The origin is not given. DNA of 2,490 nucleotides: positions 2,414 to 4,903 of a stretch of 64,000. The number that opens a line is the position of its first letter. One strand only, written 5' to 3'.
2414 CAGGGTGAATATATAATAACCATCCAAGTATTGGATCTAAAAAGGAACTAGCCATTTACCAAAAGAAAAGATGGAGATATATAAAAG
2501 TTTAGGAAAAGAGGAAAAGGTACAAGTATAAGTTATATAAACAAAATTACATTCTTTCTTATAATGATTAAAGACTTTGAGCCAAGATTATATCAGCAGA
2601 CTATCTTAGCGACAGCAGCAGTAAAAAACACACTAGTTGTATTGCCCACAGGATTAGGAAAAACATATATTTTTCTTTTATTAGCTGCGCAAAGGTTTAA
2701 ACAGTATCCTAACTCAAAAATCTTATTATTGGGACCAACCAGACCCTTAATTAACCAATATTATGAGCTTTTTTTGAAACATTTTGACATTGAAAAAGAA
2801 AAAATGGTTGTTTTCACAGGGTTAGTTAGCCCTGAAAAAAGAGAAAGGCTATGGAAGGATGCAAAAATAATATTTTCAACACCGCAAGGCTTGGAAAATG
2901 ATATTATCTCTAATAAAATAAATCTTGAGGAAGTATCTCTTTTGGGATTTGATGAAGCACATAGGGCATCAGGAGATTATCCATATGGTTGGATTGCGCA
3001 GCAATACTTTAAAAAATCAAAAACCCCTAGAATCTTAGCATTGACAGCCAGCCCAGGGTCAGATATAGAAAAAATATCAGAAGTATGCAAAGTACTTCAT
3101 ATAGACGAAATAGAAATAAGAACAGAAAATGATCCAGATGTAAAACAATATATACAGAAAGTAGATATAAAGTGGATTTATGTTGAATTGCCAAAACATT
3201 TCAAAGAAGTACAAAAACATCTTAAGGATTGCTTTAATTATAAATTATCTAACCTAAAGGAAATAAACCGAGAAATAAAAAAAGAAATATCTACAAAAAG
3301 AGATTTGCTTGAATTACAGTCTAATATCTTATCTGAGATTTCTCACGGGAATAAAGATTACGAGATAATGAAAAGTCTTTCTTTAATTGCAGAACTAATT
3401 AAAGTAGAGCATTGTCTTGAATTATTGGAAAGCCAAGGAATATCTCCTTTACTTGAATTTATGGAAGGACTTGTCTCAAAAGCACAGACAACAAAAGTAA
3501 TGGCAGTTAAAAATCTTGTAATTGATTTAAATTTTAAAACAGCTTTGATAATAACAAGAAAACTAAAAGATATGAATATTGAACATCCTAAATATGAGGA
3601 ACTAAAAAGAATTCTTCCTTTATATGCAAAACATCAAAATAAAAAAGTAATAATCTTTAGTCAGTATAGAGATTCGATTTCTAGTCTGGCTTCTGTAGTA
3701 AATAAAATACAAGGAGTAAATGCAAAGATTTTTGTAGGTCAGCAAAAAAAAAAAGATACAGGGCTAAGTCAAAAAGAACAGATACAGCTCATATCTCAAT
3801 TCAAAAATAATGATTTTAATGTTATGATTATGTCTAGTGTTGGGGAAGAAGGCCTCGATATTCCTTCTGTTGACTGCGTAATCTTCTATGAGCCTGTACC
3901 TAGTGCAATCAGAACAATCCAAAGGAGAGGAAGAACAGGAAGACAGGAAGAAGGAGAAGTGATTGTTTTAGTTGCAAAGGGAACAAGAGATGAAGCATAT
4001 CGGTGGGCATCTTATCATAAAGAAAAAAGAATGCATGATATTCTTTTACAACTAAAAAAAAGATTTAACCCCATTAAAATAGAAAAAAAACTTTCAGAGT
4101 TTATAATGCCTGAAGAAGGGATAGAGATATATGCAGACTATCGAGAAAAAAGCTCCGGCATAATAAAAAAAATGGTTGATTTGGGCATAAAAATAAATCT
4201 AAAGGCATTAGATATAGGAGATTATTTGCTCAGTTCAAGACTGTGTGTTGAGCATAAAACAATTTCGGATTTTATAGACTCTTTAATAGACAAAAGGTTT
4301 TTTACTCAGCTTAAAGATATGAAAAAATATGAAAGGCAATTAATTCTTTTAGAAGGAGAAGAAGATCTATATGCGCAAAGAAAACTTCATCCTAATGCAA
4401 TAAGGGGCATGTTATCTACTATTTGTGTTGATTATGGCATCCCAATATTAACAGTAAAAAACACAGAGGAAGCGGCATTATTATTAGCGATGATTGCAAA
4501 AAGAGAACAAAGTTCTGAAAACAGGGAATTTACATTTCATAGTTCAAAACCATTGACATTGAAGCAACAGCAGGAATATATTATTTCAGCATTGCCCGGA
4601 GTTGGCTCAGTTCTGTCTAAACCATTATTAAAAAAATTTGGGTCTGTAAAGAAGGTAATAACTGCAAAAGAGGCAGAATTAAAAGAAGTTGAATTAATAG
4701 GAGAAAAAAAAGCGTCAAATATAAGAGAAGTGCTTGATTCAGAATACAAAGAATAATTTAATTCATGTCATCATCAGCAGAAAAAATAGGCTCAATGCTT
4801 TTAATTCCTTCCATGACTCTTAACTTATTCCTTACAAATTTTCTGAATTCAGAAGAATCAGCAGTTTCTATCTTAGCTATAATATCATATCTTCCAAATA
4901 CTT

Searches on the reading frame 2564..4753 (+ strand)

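Call 88: search_protein_families(library=pfam, proteins=[window:2564-4753:+], max_evalue=0.00001)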
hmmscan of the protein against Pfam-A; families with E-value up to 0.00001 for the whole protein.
window:2564-4753:+ (730 aa): 7 families
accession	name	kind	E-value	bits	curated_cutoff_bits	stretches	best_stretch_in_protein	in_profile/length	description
PF02732.21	ERCC4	-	4.8e-28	98.3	24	1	525-643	2-139/140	ERCC4 domain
PF00270.35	DEAD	-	1.7e-23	83.6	26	1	11-170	4-166/167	DEAD/DEAH box helicase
PF00271.37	Helicase_C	-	4.9e-23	81.9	23.5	1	343-460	2-108/110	Helicase conserved C-terminal domain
PF04851.21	ResIII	-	2.1e-21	77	22.5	1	5-164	2-162/164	Type III restriction enzyme, res subunit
PF21210.2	RNA_helicase_helical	-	1e-12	48.6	27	1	223-328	3-107/108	Putative ATP-dependent RNA helicase, helical bundle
PF12826.13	HHH_2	-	1.1e-07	32.3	27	1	677-726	8-57/64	Helix-hairpin-helix motif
PF16203.11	ERCC3_RAD25_C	-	1.1e-07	31.9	27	1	351-460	52-150/248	ERCC3/RAD25/XPB C-terminal helicase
